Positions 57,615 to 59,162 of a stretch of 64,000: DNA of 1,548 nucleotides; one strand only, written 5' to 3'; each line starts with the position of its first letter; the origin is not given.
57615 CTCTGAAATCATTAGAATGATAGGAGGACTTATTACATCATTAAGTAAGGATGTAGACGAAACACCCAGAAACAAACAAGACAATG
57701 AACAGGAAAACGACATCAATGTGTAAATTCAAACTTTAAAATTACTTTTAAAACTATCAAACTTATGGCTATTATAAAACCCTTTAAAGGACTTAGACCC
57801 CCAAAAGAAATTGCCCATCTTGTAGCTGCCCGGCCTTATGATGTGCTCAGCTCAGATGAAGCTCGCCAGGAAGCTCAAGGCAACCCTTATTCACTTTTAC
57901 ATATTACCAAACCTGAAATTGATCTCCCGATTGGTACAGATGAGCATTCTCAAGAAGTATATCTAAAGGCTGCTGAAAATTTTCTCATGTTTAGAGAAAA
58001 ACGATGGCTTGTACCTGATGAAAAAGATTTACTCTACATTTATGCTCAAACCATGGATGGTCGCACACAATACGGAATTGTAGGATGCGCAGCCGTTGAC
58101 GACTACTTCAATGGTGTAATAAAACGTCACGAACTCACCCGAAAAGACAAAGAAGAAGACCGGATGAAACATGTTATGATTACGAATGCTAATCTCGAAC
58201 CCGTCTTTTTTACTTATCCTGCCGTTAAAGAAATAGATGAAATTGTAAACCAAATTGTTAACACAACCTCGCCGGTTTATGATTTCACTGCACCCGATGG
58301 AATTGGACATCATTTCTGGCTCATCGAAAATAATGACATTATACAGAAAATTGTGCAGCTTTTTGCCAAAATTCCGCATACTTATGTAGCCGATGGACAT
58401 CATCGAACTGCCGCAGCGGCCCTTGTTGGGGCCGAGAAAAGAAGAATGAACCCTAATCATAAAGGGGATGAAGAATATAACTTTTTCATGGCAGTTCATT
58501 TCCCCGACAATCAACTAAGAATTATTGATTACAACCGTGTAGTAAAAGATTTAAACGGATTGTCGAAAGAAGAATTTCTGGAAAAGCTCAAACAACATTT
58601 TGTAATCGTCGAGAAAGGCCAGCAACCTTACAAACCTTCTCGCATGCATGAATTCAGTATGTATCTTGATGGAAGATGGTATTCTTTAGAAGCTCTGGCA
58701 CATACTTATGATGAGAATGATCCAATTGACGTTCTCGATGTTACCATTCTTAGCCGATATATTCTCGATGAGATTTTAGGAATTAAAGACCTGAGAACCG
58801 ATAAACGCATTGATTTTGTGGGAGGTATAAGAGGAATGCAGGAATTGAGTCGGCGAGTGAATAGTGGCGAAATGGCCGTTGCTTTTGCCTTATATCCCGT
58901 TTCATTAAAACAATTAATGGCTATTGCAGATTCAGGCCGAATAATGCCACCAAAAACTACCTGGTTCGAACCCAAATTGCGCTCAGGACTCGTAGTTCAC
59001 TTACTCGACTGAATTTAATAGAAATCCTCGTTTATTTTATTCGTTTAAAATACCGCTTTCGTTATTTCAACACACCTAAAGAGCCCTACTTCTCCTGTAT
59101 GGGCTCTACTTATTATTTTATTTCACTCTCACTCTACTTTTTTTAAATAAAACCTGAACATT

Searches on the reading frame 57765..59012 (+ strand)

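Call 48: search_protein_families(library=pfam, proteins=[window:57765-59012:+], max_evalue=0.00001)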
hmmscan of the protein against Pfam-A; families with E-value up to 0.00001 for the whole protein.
window:57765-59012:+ (415 aa): 1 family
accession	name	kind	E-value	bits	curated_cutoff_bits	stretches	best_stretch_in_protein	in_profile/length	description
PF06245.16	DUF1015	-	4e-115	384.6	25.8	1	4-327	1-325/325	Protein of unknown function (DUF1015)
